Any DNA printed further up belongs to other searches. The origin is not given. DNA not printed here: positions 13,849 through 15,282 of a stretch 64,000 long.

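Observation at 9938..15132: Division/cell-wall cluster runs ftsW-murG-murB, then a cotJ-like pair, then ftsZ, with no ftsA or divIB/ftsQ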

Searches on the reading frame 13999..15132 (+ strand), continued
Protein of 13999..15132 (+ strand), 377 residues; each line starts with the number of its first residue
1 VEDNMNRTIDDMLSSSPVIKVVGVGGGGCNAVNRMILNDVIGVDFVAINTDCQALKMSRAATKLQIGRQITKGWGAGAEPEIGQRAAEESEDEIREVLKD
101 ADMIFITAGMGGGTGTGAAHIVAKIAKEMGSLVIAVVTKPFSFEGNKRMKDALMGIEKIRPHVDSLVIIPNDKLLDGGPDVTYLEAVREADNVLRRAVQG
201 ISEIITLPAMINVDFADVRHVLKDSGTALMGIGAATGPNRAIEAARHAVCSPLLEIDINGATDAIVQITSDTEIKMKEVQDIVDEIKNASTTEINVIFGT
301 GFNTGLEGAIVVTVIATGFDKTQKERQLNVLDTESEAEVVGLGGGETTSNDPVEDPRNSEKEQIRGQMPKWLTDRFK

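Call 30: find_homologous_proteins(query=window:14011-15132:+, max_evalue=1e-60)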
Query window:14011-15132:+ (373 aa): 7991 proteins with E <= 1e-60 among 8000 candidates; the best 120 are listed.
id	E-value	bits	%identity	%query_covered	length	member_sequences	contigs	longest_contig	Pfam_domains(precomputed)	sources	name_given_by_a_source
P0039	3.1e-218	742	91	100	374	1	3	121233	PF00091.32,PF12327.14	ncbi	-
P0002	1.3e-216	737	92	100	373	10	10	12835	PF00091.32,PF12327.14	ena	-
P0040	2.2e-208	709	88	100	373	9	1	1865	PF00091.32,PF12327.14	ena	-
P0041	9.7e-190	648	82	99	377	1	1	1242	PF00091.32,PF12327.14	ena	-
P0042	4.1e-185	633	79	100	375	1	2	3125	PF00091.32,PF12327.14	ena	-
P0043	7.0e-184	629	78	100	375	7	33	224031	PF00091.32,PF12327.14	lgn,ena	-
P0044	5.6e-180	616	77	99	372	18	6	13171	PF00091.32,PF12327.14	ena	-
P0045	6.1e-179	613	77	99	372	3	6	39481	PF00091.32,PF12327.14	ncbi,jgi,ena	jgi:cell division protein FtsZ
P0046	4.3e-175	600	76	99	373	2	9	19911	PF00091.32,PF12327.14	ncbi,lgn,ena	-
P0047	7.2e-175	599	76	99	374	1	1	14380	PF00091.32,PF12327.14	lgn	-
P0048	2.2e-173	594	75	99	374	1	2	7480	PF00091.32,PF12327.14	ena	-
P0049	2.2e-168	578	74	99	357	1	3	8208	PF00091.32,PF12327.14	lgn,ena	-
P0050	4.1e-168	577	74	99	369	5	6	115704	PF00091.32,PF12327.14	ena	-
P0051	4.2e-166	570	75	99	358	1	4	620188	PF00091.32,PF12327.14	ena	-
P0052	4.7e-164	564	73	99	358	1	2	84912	PF00091.32,PF12327.14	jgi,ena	-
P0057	2.3e-143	496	63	100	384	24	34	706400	PF00091.32,PF12327.14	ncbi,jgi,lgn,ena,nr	ncbi:MAG: cell division protein FtsZ [Bacilli bacterium]|jgi:cell division protein FtsZ|nr:cell divi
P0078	9.0e-139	481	58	99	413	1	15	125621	PF00091.32,PF12327.14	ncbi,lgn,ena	-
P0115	1.8e-136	473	59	100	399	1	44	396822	PF00091.32,PF12327.14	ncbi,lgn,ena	-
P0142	2.5e-136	472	69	84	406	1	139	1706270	PF00091.32,PF12327.14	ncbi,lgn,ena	-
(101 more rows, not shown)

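Call 31: find_encoding_contigs(protein=P0043, flank=10000, max_places=1)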
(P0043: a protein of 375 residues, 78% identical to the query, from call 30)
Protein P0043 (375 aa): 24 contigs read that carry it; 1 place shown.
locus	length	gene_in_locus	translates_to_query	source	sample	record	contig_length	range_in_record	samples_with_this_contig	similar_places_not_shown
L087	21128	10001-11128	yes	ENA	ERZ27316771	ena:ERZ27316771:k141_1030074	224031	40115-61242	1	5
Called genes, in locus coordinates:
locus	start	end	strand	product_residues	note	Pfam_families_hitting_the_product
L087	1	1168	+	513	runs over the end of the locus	PF00528:BPD_transp_1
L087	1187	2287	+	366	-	PF00528:BPD_transp_1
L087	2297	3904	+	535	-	PF00128:Alpha-amylase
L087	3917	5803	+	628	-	PF00005:ABC_tran, PF02463:SMC_N (weak), PF13304:AAA_21 (faint), PF17912:OB_MalK (weak)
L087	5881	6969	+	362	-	PF01098:FTSW_RODA_SPOVE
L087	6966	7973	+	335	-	PF03033:Glyco_transf_28, PF04101:Glyco_tran_28_C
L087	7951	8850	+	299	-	PF01565:FAD_binding_4, PF02873:MurB_C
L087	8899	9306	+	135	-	PF12652:CotJB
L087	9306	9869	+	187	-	PF05067:Mn_catalase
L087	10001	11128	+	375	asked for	PF00091:Tubulin, PF12327:FtsZ_C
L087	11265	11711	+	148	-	PF02502:LacAB_rpiB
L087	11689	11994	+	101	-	-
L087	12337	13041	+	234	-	PF00119:ATP-synt_A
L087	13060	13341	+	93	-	PF00137:ATP-synt_C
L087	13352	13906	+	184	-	-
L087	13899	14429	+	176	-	PF00213:OSCP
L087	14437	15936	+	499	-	PF02874:ATP-synt_ab_N, PF00006:ATP-synt_ab, PF00306:ATP-synt_ab_C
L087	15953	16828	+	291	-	PF00231:ATP-synt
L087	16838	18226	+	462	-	PF02874:ATP-synt_ab_N, PF00006:ATP-synt_ab, PF22919:ATP-synt_VA_C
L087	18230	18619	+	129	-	PF02823:ATP-synt_DE_N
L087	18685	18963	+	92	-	-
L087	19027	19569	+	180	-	PF02482:Ribosomal_S30AE, PF16321:Ribosom_S30AE_C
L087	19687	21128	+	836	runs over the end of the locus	PF07517:SecA_DEAD, PF00270:DEAD (faint), PF01043:SecA_PP_bind, PF21090:P-loop_SecA, PF07516:SecA_SW, PF02810:SEC-C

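Call 32: find_encoding_contigs(protein=P0051, flank=10000, max_places=1)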
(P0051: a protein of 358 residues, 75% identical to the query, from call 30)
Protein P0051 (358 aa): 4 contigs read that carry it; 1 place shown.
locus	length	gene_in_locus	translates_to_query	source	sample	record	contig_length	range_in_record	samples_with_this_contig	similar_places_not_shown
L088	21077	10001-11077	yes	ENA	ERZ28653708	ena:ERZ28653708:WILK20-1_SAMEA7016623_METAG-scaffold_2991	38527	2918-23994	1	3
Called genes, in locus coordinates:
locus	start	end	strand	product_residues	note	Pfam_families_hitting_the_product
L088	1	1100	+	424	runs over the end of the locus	PF14587:Glyco_hydr_30_2 (faint), PF02055:Glyco_hydro_30, PF17189:Glyco_hydro_30C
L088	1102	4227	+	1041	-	-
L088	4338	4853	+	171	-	PF13302:Acetyltransf_3 (weak), PF00583:Acetyltransf_1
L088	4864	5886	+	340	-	PF00155:Aminotran_1_2, PF01212:Beta_elim_lyase, PF00282:Pyridoxal_deC (weak)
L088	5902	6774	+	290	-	PF04015:DUF362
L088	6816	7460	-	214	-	PF02254:TrkA_N, PF02080:TrkA_C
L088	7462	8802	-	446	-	PF02386:TrkH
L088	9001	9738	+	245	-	PF02540:NAD_synthase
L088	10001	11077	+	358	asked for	PF00091:Tubulin, PF12327:FtsZ_C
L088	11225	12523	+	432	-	PF13375:RnfC_N, PF01512:Complex1_51K, PF10531:SLBB, PF12838:Fer4_7 (weak), PF13237:Fer4_10 (weak), PF13534:Fer4_17 (faint)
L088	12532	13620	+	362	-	PF03116:NQR2_RnfD_RnfE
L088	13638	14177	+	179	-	PF04205:FMN_bind (weak)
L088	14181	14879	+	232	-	PF02508:Rnf-Nqr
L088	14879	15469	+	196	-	PF02508:Rnf-Nqr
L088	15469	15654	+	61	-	-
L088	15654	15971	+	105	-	PF04060:FeS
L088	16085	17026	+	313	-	PF02424:ApbE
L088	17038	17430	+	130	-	PF07009:NusG_II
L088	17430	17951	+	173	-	PF07456:Hpre_diP_synt_I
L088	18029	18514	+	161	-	PF01257:2Fe-2S_thioredx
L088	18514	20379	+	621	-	PF01257:2Fe-2S_thioredx, PF01512:Complex1_51K, PF10531:SLBB (weak), PF10589:NADH_4Fe-4S, PF12838:Fer4_7, PF13237:Fer4_10, PF14697:Fer4_21, PF00037:Fer4, +2 more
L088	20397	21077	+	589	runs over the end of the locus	PF13510:Fer2_4, PF10588:NADH-G_4Fe-4S_3, PF12838:Fer4_7, PF22117:Fer4_Nqo3 (weak), PF00037:Fer4 (weak), PF12837:Fer4_6 (weak), PF02906:Fe_hyd_lg_C, PF02256:Fe_hyd_SSU, +2 more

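Call 33: find_encoding_contigs(protein=P0057, flank=10000, max_places=1)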
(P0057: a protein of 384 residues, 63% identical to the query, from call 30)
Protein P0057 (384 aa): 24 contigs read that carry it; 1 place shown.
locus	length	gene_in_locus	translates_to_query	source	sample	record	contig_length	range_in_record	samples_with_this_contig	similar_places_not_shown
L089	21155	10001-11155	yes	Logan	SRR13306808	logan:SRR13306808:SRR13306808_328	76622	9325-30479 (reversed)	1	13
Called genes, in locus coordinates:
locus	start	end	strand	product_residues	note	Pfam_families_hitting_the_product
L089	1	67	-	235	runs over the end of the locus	PF02592:Vut_1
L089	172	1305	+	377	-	PF01702:TGT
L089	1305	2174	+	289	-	-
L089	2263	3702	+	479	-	PF02463:SMC_N (faint), PF13514:AAA_27 (faint), PF13304:AAA_21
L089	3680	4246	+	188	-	-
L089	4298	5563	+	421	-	PF02463:SMC_N (faint), PF13476:AAA_23 (weak), PF13304:AAA_21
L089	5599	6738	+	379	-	PF01098:FTSW_RODA_SPOVE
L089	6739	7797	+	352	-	PF03033:Glyco_transf_28, PF04101:Glyco_tran_28_C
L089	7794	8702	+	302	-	PF01565:FAD_binding_4, PF02873:MurB_C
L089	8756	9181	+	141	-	PF12652:CotJB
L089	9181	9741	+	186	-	PF05067:Mn_catalase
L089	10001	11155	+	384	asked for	PF00091:Tubulin, PF12327:FtsZ_C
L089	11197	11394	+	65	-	-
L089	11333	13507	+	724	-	PF14808:TMEM164, PF00005:ABC_tran, PF13304:AAA_21 (faint)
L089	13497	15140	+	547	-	PF16949:ABC_tran_2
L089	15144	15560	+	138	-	-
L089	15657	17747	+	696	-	-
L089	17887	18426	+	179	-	PF00857:Isochorismatase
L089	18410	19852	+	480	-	PF17767:NAPRTase_N, PF04095:NAPRTase (weak), PF17956:NAPRTase_C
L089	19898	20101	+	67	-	-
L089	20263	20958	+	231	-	-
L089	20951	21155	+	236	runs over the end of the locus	PF08281:Sigma70_r4_2 (faint), PF04542:Sigma70_r2, PF04545:Sigma70_r4, PF01381:HTH_3 (weak)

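Call 34: find_encoding_contigs(protein=P0142, flank=10000, max_places=1)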
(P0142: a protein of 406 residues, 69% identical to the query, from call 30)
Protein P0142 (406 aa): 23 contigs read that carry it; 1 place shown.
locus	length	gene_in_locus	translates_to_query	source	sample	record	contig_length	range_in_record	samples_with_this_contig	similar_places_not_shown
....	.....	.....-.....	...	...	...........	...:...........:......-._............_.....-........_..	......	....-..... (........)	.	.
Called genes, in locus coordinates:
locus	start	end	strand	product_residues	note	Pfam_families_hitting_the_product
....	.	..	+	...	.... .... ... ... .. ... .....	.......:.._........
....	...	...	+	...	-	-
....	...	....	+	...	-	-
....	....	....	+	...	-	-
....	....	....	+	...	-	-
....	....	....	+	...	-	-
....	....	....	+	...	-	-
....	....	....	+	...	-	-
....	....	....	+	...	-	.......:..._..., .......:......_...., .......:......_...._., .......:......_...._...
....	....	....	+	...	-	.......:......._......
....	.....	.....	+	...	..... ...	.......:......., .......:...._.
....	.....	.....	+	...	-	-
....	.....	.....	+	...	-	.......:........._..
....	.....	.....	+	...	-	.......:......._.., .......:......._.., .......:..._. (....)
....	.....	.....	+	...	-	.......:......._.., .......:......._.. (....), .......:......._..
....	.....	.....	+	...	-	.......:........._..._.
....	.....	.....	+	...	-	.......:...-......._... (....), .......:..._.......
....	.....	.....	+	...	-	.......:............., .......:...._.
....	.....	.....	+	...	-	-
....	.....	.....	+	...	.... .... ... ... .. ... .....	-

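Call 36: find_encoding_contigs(protein=P0115, flank=10000, max_places=1)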
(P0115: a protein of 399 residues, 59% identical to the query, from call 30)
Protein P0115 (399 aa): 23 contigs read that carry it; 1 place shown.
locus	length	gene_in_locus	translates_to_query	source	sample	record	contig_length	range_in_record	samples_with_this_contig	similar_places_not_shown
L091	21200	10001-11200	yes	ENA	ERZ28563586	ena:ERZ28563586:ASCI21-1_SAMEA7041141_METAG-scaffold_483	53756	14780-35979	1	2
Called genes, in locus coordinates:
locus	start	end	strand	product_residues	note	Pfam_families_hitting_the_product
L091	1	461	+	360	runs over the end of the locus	PF03033:Glyco_transf_28, PF04101:Glyco_tran_28_C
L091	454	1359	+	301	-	PF01565:FAD_binding_4, PF02873:MurB_C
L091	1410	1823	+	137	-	PF12652:CotJB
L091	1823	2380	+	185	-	PF05067:Mn_catalase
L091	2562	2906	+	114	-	-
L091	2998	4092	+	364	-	PF11187:Mbeg1-like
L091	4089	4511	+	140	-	PF00293:NUDIX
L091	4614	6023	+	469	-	PF01554:MatE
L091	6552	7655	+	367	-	-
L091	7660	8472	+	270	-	-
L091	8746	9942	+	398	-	PF00871:Acetate_kinase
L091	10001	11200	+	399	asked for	PF00091:Tubulin, PF12327:FtsZ_C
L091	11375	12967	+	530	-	PF01293:PEPCK_ATP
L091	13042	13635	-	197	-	PF06161:DUF975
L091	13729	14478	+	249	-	PF03419:Peptidase_U4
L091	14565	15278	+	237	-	PF04542:Sigma70_r2, PF04545:Sigma70_r4, PF01381:HTH_3 (weak)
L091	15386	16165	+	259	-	PF04542:Sigma70_r2, PF04539:Sigma70_r3 (weak), PF04545:Sigma70_r4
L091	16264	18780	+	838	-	PF13529:Peptidase_C39_2 (weak)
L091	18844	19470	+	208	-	PF12822:ECF_trnsprt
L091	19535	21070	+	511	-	PF01676:Metalloenzyme, PF06415:iPGM_N, PF01663:Phosphodiest (weak)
